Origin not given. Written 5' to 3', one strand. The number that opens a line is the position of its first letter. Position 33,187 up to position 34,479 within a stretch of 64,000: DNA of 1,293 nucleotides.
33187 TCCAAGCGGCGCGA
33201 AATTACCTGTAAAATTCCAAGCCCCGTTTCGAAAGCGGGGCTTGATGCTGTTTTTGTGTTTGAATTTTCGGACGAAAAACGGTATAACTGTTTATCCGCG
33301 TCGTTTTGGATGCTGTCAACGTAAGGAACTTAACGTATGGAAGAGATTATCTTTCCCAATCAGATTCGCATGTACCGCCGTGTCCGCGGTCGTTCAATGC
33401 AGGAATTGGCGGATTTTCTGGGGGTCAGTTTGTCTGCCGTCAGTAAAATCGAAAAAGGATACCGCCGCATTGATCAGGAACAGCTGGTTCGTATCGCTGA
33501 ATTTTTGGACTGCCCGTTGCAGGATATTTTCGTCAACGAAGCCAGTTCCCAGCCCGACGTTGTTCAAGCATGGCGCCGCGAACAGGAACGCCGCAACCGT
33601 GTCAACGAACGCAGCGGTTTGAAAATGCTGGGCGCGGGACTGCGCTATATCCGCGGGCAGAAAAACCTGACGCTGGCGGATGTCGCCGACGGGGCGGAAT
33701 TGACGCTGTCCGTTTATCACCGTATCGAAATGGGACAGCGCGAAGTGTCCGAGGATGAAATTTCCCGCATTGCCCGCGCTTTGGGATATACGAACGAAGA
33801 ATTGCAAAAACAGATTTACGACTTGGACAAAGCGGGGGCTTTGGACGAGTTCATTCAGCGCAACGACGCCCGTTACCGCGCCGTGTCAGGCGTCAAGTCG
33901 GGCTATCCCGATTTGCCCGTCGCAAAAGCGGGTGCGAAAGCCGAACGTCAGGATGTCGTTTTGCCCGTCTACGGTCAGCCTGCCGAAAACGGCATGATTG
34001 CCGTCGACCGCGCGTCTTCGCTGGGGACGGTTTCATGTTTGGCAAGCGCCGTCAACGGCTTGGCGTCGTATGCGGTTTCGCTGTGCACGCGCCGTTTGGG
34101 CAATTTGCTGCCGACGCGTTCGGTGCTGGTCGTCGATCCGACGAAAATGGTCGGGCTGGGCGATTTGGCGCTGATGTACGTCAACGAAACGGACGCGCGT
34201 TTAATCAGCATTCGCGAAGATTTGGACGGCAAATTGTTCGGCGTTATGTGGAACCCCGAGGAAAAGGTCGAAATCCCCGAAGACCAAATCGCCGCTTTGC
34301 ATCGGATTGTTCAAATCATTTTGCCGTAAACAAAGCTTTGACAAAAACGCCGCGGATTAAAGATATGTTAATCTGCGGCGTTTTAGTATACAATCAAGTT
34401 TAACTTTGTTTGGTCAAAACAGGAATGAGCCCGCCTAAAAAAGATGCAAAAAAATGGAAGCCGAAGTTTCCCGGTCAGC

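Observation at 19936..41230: About 21-kb divergently organised accessory block combining T4SS parts, a nuclease effector-immunity pair, a CI-like regulator, giant repeat proteins and an orphan secretin, with no integrase or tRNA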

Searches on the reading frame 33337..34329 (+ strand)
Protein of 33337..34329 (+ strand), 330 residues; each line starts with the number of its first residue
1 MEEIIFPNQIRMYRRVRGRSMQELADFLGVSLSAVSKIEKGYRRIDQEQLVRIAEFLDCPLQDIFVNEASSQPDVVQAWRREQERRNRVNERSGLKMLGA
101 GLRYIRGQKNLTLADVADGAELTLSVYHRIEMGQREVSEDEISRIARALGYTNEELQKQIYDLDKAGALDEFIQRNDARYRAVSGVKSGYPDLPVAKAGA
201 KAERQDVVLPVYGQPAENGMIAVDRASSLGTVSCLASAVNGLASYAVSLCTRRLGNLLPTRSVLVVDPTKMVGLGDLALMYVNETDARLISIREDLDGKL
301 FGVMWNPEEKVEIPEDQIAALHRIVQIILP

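Call 5: search_protein_families(library=pfam, proteins=[window:33337-34329:+], max_evalue=0.1)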
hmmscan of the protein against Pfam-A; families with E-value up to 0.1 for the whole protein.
window:33337-34329:+ (330 aa): 15 families
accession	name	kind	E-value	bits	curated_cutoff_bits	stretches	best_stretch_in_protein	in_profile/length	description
PF01381.28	HTH_3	-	4.2e-26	91.2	23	2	10-63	1-54/55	Helix-turn-helix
PF13560.12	HTH_31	-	1.5e-18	67.3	27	2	98-156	2-61/64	Helix-turn-helix domain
PF12844.13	HTH_19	-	1.2e-11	44.8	30.2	2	102-156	4-58/64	Helix-turn-helix domain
PF13443.12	HTH_26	-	5.4e-11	43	22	2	15-66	7-59/63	Cro/C1-type HTH DNA-binding domain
PF04545.22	Sigma70_r4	-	2.3e-05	24.2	24.1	1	12-40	15-42/50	Sigma-70, region 4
PF13384.12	HTH_23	-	0.00073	19.7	24.6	1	10-44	11-43/50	Homeodomain-like domain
PF07022.19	Phage_CI_repr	-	0.0031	18.3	22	1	19-67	13-60/65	Bacteriophage CI repressor helix-turn-helix domain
PF13413.12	HTH_25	-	0.0079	16.4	24.6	0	11-46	3-39/62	Helix-turn-helix domain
PF20432.4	Xre-like-HTH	-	0.009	16.7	25.8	0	18-56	23-61/63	Antitoxin Xre-like helix-turn-helix domain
PF13693.12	HTH_35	-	0.01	16.2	25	0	15-65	12-59/75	Winged helix-turn-helix DNA-binding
PF13545.12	HTH_Crp_2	-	0.011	16.1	27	0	20-38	24-42/70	Crp-like helix-turn-helix domain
PF08667.16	BetR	-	0.019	15.5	21.6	0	22-73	26-79/148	BetR domain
PF12840.13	HTH_20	-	0.02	15.3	27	0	7-36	4-36/51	Helix-turn-helix domain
PF13412.12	HTH_24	-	0.035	14.1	21.9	0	20-37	19-36/48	Winged helix-turn-helix DNA-binding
PF09339.16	HTH_IclR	-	0.095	12.9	22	0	102-129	9-37/52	IclR helix-turn-helix domain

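Call 12: search_protein_families(library=ncbifam, proteins=[window:33337-34329:+], max_evalue=0.1)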
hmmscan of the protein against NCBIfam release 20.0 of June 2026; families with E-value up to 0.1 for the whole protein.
window:33337-34329:+ (330 aa): 21 families
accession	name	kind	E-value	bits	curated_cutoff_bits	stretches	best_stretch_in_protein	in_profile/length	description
TIGR03070.1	couple_hipB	subfamily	2e-13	50.1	71.65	2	8-58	5-55/58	type II toxin-antitoxin system Y4mF family antitoxin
NF041951.1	phage_RstR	subfamily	2.3e-13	50.4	80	2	6-81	3-78/108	RstR family transcriptional repressor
NF006015.0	PRK08154.1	subfamily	2e-11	43.6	204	2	8-77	33-102/314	anaerobic benzoate catabolism transcriptional regulator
NF041677.1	trans_regClgR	equivalog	1.1e-10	41.6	170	2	8-71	11-74/113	transcriptional regulator ClgR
NF047948.1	male_kill_WMK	equivalog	8.1e-10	38.6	300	1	9-71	9-71/300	WO male-killing family protein Wmk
NF046032.1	TransRegSlrRBacil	equivalog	5.9e-09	36.2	250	1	10-69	6-66/149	HTH-type transcriptional regulator SlrR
NF003162.0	PRK04140.1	equivalog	2.7e-06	26.6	263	1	8-81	129-202/317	transcriptional regulator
NF010465.0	PRK13890.1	equivalog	1.5e-05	25.1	96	1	3-63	4-63/121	conjugal transfer protein TrbA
NF038139.1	Reg_Aceta_RamB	equivalog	3.2e-05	22.8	700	1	9-58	6-55/465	acetate metabolism transcriptional regulator RamB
TIGR02607.1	antidote_HigA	equivalog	0.00014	21.7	47.7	0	20-58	22-60/81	HigA family addiction module antitoxin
NF007257.0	PRK09706.1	subfamily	0.00025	20.9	101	1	1-78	1-78/135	transcriptional repressor DicA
TIGR02612.1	mob_myst_A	hypoth_equivalog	0.00075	19.4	122.6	1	10-78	30-100/150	mobile mystery protein A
TIGR00270.2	TIGR00270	equivalog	0.0012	18.7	110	0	6-61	76-131/159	multiprotein bridging factor aMBF1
NF050110.1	TransRegBldD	equivalog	0.0016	18.2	250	0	96-152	7-65/162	transcriptional regulator BldD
NF058600.1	TransRegSco1979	equivalog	0.0084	15.2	350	0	97-163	8-74/280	Sco1979 family transcriptional regulator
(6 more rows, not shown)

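Call 43: find_related_loci(query=A4, collection=genome_contigs, flank=10000)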
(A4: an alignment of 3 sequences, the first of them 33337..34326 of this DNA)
Query A4 (330 aa) in genome_contigs; peptide patterns used: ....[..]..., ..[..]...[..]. (x = any residue, [..] = any of these).
599 stretches matched a pattern (row limit reached: there are more); 346 encode a relative of the query (tblastn E <= 1e-3); the best 80 are kept; 80 distinct loci.
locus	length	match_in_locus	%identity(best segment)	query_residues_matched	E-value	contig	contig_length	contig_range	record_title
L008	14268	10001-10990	96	1-330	0e+0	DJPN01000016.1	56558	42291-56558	MAG TPA_asm: Alphaproteobacteria bacterium UBA6411 UBA6411_contig_7944, whole genome shotgun sequence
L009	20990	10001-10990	95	1-330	0e+0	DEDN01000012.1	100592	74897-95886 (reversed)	MAG TPA_asm: Alphaproteobacteria bacterium UBA2903 UBA2903_contig_7657, whole genome shotgun sequence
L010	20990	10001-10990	95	1-330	0e+0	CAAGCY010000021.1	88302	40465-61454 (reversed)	MAG TPA_asm: Alphaproteobacteria bacterium, isolate HGM16787, WGS project CAAGCY010000000 data, contig: SRS476139_58_k11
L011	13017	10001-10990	94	1-330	0e+0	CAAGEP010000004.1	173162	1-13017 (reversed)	MAG TPA_asm: Alphaproteobacteria bacterium, isolate HGM16788, WGS project CAAGEP010000000 data, contig: SRS476164_70_k11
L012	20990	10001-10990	87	1-330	0e+0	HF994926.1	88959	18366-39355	Acetobacter sp. CAG:977 genomic scaffold, scf73, whole genome shotgun sequence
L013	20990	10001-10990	86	1-330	0e+0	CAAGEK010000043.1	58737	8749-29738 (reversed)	MAG TPA_asm: Alphaproteobacteria bacterium, isolate HGM16795, WGS project CAAGEK010000000 data, contig: SRS476163_71_k11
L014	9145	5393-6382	86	1-330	0e+0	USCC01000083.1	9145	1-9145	uncultured Rhodospirillaceae bacterium isolate UMGS1574 genome assembly, contig: NODE_3746_length_9145_cov_6.609021, who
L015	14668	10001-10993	86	1-330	0e+0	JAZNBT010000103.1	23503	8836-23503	MAG: Alphaproteobacteria bacterium isolate T1900044741_TS20190207.MAGScoT_cleanbin_000004 SGB_2063_k141_153460, whole ge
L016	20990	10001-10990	86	1-330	0e+0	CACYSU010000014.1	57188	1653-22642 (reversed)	MAG: uncultured Rhodospirillales bacterium isolate RUG12246 genome assembly, contig: RUG12246_asm_14, whole genome shotg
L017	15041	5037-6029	85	1-330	0e+0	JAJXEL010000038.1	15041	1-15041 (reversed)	MAG: Alphaproteobacteria bacterium isolate C13_60.fa NODE_1261_length_15041_cov_5.660083, whole genome shotgun sequence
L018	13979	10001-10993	85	1-330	0e+0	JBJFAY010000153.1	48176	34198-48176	MAG: Alphaproteobacteria bacterium isolate PUUB15_bin.049 NODE_528_length_48176_cov_6.086366, whole genome shotgun seque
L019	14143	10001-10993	86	1-330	0e+0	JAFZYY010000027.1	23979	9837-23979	MAG: Alphaproteobacteria bacterium isolate RGIG8225 Water_buffalos_Rumen-5__c1911789, whole genome shotgun sequence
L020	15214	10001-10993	85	1-330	0e+0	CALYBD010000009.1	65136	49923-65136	MAG: uncultured Alphaproteobacteria bacterium isolate BRZ_CT__bin99 genome assembly, contig: BRZ_CT__NODE_731_length_651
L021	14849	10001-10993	86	1-330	0e+0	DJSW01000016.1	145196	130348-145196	MAG TPA_asm: Alphaproteobacteria bacterium UBA6324 UBA6324_contig_72, whole genome shotgun sequence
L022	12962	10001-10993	85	1-330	0e+0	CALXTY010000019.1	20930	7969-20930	MAG: uncultured Alphaproteobacteria bacterium isolate BRZ_DM__bin96 genome assembly, contig: BRZ_DM__NODE_3448_length_20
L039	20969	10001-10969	57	1-329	3e-128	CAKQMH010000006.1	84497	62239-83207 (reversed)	MAG: uncultured Alphaproteobacteria bacterium isolate REFINED_METABAT215_TOP10_CONTIGS_1500_ASSEMBLY_K77_MERGED__Hadza_M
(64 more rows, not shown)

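Call 95: search_protein_families(library=pfam, proteins=[L039:27-347:+, L039:614-2611:+, L039:2640-3923:+, L039:3932-7027:+, L039:7036-9798:+], max_evalue=0.01)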
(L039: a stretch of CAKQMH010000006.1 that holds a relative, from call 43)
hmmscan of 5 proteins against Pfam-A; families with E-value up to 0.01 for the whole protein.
L039:27-347:+ (106 aa): 0 families

L039:614-2611:+ (665 aa): 1 family
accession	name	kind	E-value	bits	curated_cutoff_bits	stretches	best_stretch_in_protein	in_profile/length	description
PF04610.19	TrbL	-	0.0046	17.2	25.9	1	313-499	41-190/215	TrbL/VirB6 plasmid conjugal transfer protein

L039:2640-3923:+ (427 aa): 1 family
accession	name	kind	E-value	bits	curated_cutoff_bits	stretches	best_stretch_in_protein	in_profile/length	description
PF04610.19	TrbL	-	0.00059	20.1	25.9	1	224-354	94-213/215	TrbL/VirB6 plasmid conjugal transfer protein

L039:3932-7027:+ (1031 aa): 2 families
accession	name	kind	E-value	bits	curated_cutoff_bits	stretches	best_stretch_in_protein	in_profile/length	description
PF01551.29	Peptidase_M23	-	6e-14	52.4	28.7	1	437-554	3-95/96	Peptidase family M23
PF04610.19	TrbL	-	0.00016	21.9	25.9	1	653-803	48-194/215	TrbL/VirB6 plasmid conjugal transfer protein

L039:7036-9798:+ (920 aa): 1 family
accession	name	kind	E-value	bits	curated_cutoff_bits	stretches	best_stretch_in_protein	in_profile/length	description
PF04610.19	TrbL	-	0.00043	20.5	25.9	1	360-500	55-191/215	TrbL/VirB6 plasmid conjugal transfer protein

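Call 106: search_protein_families(library=pfam, proteins=[L039:27-344:+], max_evalue=1)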
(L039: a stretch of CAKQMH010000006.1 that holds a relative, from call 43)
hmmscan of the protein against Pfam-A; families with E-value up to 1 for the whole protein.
L039:27-344:+ (106 aa): 0 families

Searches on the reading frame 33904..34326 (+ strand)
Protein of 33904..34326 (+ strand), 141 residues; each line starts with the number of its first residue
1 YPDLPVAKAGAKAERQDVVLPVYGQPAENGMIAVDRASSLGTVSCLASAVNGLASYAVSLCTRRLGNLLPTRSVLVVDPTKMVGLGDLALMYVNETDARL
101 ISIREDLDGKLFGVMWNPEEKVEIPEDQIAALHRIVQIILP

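Call 96: search_solved_structures(query=window:33904-34326:+, max_evalue=10)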
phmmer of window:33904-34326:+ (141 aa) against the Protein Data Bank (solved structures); distinct sequences matched with E-value up to 10: 1.
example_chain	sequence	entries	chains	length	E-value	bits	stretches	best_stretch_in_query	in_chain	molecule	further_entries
8bmw_K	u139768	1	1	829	0.28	14.7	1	98-137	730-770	CRISPR-associated protein Cas10 (Type III-D)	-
